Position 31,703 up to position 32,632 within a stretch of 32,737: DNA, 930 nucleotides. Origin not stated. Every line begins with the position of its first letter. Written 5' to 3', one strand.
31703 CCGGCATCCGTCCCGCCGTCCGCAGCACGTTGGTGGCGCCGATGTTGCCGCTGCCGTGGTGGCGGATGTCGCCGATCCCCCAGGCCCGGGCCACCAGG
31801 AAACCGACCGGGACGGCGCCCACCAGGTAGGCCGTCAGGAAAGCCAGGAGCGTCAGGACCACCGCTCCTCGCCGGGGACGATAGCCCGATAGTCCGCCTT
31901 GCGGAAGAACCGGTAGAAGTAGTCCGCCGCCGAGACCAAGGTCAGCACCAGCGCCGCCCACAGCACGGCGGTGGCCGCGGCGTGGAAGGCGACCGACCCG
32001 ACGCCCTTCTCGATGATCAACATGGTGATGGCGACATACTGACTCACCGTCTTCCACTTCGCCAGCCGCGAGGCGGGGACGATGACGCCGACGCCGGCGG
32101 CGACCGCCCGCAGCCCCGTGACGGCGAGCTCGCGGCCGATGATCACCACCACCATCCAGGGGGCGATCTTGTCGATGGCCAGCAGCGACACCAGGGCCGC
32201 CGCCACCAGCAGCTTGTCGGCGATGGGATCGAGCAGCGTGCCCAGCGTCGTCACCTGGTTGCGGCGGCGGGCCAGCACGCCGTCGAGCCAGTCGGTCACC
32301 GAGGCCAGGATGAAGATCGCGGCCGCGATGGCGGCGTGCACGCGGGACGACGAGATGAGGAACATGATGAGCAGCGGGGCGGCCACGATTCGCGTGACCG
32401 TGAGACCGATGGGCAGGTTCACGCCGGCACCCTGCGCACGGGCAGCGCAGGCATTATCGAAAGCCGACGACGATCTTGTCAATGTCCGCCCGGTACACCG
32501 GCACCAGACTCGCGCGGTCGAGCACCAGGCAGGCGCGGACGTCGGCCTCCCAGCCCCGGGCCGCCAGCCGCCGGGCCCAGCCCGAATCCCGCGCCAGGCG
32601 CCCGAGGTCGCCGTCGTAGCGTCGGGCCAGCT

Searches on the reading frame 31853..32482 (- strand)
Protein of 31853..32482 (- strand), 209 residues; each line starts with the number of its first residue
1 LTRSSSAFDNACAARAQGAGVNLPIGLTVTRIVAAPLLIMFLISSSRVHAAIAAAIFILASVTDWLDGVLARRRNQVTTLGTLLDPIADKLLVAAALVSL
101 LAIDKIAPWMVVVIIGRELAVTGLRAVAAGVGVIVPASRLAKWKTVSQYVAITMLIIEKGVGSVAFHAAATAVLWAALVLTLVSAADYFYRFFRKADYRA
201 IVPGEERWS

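Call 15: search_protein_families(library=pfam, proteins=[window:31853-32482:-], max_evalue=0.01)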
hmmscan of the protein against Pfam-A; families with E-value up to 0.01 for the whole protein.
window:31853-32482:- (209 aa): 1 family
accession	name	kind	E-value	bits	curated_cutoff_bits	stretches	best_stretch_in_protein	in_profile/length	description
PF01066.26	CDP-OH_P_transf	-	2.9e-39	135.3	22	1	22-183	2-152/152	CDP-alcohol phosphatidyltransferase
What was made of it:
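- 31853..32482 (-): pgsA. PF01066 (call 15).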

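Call 63: search_protein_families(library=ncbifam, proteins=[window:31853-32482:-], max_evalue=0.00001)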
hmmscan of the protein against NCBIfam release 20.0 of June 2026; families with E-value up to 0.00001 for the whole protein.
window:31853-32482:- (209 aa): 5 families
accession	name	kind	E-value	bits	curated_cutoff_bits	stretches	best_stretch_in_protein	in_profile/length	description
TIGR00560.1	pgsA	equivalog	1.6e-46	159.1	109.1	1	22-194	2-178/183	CDP-diacylglycerol--glycerol-3-phosphate 3-phosphatidyltransferase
NF008090.0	PRK10832.1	equivalog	4.4e-25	88.8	304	1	21-189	3-172/182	CDP-diacylglycerol--glycerol-3-phosphate 3-phosphatidyltransferase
NF053678.1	ClpnSynClsA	equivalog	3.1e-23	82.9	240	1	22-190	4-171/180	cardiolipin synthase ClsA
NF040950.1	archin_ph_syn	equivalog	2.8e-09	37.1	180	1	27-141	29-143/191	archaetidylinositol phosphate synthase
TIGR00473.1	pssA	equivalog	2e-06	28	107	1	45-182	15-141/153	CDP-diacylglycerol--serine O-phosphatidyltransferase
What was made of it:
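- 31853..32482 (-): TIGR00560 at 159 bits, above its cut-off of 109 (call 63).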
